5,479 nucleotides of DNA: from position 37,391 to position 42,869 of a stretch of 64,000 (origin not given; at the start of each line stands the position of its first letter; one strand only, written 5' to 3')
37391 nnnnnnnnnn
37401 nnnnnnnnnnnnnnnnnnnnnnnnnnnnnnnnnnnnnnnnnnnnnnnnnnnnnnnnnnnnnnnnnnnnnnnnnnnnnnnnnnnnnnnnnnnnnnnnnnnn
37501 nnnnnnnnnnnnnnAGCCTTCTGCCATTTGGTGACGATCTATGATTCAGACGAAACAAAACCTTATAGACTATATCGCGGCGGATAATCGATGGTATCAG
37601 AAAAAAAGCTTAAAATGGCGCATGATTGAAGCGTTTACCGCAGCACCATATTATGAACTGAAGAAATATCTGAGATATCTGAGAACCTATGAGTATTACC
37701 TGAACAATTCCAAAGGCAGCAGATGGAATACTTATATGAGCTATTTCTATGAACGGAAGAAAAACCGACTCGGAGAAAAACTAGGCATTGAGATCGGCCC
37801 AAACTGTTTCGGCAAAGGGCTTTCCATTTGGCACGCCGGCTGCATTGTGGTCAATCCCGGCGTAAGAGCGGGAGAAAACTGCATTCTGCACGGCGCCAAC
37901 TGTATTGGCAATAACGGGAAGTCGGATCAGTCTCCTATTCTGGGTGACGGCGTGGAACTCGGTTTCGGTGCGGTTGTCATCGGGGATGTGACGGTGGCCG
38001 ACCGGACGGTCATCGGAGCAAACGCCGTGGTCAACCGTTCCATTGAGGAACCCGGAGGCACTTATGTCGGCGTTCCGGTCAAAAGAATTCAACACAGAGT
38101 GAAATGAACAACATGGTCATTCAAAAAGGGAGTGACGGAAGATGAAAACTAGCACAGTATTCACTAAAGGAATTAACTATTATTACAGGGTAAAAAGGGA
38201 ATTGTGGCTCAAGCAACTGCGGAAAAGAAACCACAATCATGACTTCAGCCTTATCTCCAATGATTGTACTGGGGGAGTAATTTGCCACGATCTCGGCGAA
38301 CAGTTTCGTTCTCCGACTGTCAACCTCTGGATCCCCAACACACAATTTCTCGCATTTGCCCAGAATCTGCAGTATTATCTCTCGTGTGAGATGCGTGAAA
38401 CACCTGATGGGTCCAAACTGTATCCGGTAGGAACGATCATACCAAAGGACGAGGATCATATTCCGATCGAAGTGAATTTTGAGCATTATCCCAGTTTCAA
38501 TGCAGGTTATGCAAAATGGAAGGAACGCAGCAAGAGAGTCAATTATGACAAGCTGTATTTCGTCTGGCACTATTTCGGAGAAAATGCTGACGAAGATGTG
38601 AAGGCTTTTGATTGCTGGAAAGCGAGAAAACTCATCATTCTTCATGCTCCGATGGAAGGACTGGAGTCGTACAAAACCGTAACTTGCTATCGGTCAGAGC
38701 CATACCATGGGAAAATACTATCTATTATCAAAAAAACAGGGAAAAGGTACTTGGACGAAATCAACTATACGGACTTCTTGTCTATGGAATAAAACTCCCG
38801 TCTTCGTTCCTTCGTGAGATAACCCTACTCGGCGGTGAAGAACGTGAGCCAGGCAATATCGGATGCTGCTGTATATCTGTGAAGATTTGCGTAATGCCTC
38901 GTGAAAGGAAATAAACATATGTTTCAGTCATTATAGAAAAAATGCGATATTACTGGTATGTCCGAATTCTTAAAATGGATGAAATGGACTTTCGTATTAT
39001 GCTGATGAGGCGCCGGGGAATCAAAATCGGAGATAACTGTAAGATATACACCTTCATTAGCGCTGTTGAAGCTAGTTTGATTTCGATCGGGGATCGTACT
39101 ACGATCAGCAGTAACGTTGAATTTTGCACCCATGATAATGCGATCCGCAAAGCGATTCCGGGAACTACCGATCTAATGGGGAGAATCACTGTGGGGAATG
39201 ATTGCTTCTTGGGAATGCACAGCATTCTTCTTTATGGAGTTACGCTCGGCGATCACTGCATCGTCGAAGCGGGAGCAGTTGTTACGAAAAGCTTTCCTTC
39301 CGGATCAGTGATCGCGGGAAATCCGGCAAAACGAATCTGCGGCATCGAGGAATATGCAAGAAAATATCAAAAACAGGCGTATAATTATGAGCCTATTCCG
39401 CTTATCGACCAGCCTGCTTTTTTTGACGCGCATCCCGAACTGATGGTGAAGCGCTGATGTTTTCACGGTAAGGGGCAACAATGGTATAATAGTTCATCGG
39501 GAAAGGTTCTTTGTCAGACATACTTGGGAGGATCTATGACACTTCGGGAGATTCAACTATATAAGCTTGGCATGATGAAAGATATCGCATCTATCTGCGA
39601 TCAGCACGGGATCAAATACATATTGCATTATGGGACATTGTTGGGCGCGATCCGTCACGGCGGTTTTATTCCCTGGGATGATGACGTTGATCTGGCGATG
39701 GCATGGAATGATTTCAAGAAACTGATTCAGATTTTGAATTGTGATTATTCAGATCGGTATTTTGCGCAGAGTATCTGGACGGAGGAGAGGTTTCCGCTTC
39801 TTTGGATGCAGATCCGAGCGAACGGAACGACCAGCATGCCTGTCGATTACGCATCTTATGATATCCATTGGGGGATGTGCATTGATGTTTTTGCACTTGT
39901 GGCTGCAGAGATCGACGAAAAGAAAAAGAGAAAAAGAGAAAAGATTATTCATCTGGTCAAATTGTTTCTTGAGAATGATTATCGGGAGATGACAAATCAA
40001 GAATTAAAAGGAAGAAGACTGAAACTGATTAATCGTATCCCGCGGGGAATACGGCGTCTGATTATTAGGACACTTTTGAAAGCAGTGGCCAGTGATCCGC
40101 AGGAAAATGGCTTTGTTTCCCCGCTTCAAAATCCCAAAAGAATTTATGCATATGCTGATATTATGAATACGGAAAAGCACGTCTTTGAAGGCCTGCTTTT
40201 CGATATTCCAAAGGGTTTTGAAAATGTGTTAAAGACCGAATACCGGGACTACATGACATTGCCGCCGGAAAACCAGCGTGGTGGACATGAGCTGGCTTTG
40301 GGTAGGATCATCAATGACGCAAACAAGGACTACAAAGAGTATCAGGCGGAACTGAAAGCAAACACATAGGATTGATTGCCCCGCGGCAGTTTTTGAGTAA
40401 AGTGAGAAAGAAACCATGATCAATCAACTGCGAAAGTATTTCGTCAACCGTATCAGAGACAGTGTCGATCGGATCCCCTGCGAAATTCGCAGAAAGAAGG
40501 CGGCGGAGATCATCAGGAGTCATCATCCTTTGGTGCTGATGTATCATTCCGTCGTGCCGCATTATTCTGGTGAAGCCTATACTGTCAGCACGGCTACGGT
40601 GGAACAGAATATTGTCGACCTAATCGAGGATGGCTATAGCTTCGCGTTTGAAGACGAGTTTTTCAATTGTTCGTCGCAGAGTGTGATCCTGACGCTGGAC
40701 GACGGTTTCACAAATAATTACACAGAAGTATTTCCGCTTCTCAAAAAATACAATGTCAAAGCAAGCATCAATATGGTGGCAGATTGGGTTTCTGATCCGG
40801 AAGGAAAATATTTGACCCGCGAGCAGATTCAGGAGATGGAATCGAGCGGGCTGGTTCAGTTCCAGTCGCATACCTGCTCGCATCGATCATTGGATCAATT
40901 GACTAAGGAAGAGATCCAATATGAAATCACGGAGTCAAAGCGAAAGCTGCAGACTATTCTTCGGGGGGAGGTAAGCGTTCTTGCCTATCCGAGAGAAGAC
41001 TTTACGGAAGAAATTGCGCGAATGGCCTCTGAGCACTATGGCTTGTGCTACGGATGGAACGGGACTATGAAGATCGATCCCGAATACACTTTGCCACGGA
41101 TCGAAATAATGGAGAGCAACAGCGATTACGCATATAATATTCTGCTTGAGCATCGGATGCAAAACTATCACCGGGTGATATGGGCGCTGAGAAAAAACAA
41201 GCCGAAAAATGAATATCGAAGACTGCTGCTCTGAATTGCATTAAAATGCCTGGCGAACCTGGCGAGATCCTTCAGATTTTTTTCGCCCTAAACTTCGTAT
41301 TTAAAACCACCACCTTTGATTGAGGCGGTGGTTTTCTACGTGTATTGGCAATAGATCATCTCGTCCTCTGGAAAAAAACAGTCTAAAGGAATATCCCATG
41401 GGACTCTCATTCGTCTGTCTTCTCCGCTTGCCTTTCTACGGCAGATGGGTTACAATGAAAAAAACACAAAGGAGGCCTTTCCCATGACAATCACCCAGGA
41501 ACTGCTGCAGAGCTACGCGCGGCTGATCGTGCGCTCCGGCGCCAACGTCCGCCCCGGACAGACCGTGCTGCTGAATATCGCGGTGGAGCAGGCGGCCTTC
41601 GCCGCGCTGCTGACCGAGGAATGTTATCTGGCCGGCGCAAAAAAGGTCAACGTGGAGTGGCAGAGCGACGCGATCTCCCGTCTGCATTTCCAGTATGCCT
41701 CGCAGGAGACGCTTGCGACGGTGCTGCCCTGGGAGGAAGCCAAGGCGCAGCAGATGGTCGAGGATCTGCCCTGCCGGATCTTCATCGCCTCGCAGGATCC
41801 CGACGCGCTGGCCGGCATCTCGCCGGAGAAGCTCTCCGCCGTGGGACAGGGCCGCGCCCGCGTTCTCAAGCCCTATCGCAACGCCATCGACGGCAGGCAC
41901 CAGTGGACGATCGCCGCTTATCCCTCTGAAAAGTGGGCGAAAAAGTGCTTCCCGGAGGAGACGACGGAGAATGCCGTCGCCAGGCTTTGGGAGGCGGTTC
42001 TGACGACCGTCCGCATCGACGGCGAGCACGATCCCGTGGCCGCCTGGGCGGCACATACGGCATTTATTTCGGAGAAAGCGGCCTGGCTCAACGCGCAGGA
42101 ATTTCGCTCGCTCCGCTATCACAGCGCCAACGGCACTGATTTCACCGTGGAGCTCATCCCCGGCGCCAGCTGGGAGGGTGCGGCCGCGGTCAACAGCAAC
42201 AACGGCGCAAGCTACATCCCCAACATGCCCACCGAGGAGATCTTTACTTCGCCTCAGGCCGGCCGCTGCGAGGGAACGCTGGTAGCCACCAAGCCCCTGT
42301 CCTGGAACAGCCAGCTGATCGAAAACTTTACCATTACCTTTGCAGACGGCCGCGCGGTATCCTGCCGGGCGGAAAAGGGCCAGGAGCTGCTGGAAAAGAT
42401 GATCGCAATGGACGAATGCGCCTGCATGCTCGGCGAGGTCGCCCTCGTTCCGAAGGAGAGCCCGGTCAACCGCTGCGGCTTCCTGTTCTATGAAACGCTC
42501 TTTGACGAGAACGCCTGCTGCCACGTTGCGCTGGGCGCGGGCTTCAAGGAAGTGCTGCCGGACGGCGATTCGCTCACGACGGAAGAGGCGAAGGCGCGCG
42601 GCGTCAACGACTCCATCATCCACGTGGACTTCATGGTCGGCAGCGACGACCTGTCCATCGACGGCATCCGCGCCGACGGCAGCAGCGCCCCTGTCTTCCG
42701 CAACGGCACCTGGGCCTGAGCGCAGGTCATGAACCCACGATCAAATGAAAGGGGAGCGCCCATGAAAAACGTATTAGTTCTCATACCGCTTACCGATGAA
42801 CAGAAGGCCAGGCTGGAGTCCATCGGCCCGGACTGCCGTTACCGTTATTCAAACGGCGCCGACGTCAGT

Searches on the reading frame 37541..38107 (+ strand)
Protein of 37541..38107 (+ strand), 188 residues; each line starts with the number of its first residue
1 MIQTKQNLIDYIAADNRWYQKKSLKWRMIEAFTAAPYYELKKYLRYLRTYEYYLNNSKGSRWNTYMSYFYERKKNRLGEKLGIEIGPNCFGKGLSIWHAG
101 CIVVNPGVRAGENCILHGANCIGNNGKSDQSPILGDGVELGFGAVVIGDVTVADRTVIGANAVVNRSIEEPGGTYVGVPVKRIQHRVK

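Call 53: search_protein_families(library=pfam, proteins=[window:37541-38107:+])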
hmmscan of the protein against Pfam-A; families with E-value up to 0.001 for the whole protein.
window:37541-38107:+ (188 aa): 1 family
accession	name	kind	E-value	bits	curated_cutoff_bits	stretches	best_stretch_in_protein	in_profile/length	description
PF00132.30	Hexapep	-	3.6e-07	30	27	1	132-166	2-36/36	Bacterial transferase hexapeptide (six repeats)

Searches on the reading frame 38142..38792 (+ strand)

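Call 53: search_protein_families(library=pfam, proteins=[window:38142-38792:+])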
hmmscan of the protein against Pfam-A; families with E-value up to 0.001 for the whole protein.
window:38142-38792:+ (216 aa): 1 family
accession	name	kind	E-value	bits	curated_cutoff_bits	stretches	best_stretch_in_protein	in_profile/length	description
PF08942.16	DUF1919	-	5.8e-43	147.2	25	1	18-213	6-195/196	Domain of unknown function (DUF1919)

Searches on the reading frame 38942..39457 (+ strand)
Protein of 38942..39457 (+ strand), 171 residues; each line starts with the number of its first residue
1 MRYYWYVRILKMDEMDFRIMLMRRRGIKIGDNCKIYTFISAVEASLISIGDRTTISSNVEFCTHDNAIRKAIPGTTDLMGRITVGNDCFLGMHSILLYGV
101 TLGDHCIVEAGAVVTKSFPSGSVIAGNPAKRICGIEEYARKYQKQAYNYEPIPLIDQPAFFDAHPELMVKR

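Call 53: search_protein_families(library=pfam, proteins=[window:38942-39457:+])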
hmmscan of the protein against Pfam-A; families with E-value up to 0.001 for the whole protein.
window:38942-39457:+ (171 aa): 2 families
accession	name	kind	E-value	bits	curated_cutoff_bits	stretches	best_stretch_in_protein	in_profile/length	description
PF14602.12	Hexapep_2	-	6.1e-15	55.1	27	1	82-116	2-34/34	Hexapeptide repeat of succinyl-transferase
PF00132.30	Hexapep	-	8.8e-12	44.6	27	1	82-116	2-36/36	Bacterial transferase hexapeptide (six repeats)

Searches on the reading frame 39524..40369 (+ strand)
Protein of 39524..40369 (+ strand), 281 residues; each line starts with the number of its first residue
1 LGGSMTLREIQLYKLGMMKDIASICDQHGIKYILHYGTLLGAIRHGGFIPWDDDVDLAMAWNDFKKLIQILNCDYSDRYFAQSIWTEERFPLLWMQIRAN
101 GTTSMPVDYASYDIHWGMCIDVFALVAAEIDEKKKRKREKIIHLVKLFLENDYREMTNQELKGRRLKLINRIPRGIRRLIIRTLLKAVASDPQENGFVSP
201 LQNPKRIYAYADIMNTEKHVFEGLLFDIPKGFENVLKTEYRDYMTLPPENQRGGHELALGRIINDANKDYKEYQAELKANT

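Call 54: search_protein_families(library=pfam, proteins=[window:39524-40369:+])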
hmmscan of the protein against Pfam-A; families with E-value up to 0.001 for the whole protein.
window:39524-40369:+ (281 aa): 1 family
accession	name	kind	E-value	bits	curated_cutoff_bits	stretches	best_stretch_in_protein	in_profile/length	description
PF04991.19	LicD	-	1.4e-33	117.3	22.6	1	25-241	1-227/227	LicD family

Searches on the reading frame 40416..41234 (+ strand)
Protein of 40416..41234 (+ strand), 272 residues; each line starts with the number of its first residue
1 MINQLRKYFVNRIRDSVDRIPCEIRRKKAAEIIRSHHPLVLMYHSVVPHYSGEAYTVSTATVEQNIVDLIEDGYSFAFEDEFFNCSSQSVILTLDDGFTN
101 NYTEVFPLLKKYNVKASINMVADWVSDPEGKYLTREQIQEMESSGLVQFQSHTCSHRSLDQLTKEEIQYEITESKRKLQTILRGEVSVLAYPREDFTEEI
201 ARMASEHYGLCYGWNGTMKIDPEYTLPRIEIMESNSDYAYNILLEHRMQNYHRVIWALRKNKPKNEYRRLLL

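Call 53: search_protein_families(library=pfam, proteins=[window:40416-41234:+])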
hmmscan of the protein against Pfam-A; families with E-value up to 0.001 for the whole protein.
window:40416-41234:+ (272 aa): 1 family
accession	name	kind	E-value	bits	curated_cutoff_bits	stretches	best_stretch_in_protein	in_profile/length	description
PF01522.26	Polysacc_deac_1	-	1.2e-23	83.9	23.1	1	87-206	6-118/124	Polysaccharide deacetylase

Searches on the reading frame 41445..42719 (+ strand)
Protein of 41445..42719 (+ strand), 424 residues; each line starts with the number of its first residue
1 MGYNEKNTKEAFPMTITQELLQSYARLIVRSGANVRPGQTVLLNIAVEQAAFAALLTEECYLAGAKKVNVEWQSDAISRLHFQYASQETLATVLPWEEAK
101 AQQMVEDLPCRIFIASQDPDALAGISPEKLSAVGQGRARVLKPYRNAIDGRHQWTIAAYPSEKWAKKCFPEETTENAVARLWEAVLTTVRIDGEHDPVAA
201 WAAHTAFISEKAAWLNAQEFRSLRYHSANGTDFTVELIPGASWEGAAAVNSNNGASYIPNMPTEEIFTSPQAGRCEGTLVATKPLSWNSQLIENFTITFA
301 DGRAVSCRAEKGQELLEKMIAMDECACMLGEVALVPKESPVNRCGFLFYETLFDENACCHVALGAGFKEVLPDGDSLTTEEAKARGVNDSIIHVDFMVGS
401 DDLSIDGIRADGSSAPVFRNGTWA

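Call 54: search_protein_families(library=pfam, proteins=[window:41445-42719:+])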
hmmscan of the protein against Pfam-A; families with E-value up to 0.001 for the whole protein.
window:41445-42719:+ (424 aa): 1 family
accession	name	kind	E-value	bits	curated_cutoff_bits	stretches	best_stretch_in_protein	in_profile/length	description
PF02073.20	Peptidase_M29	-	2.1e-152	508.1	27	1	18-423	2-406/406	Thermophilic metalloprotease (M29)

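Call 72: find_homologous_proteins(query=window:41445-42716:+, max_evalue=1e-50)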
Query window:41445-42716:+ (424 aa): 7991 proteins with E <= 1e-50 among 8000 candidates; the best 120 are listed.
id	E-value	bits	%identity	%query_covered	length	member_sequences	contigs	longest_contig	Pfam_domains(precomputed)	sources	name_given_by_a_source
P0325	1.1e-265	899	96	97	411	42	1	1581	PF02073.21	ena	-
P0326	3.5e-257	871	92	97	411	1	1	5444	PF02073.21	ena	-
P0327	3.0e-253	858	91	97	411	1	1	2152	PF02073.21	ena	-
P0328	3.3e-252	855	91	97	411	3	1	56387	PF02073.21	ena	-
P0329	9.2e-252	853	90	97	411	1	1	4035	PF02073.21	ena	-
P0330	6.2e-251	851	90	97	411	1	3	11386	PF02073.21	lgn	-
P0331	8.9e-250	847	90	97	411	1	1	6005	PF02073.21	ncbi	-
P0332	2.9e-249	845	90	97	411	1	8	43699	PF02073.21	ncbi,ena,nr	ncbi:MAG: aminopeptidase [Oscillospiraceae bacterium]|nr:aminopeptidase [Oscillospiraceae bacterium]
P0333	1.9e-248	842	90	97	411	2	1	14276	PF02073.21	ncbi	-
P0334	2.1e-247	839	88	97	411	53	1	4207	PF02073.21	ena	-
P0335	1.1e-246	837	88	97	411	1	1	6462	PF02073.21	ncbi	-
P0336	3.8e-246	835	88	97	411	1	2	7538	PF02073.21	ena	-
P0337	1.2e-244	830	87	97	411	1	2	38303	PF02073.21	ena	-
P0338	2.5e-243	825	87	97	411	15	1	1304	PF02073.21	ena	-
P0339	7.4e-243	824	86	97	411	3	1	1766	PF02073.21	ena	-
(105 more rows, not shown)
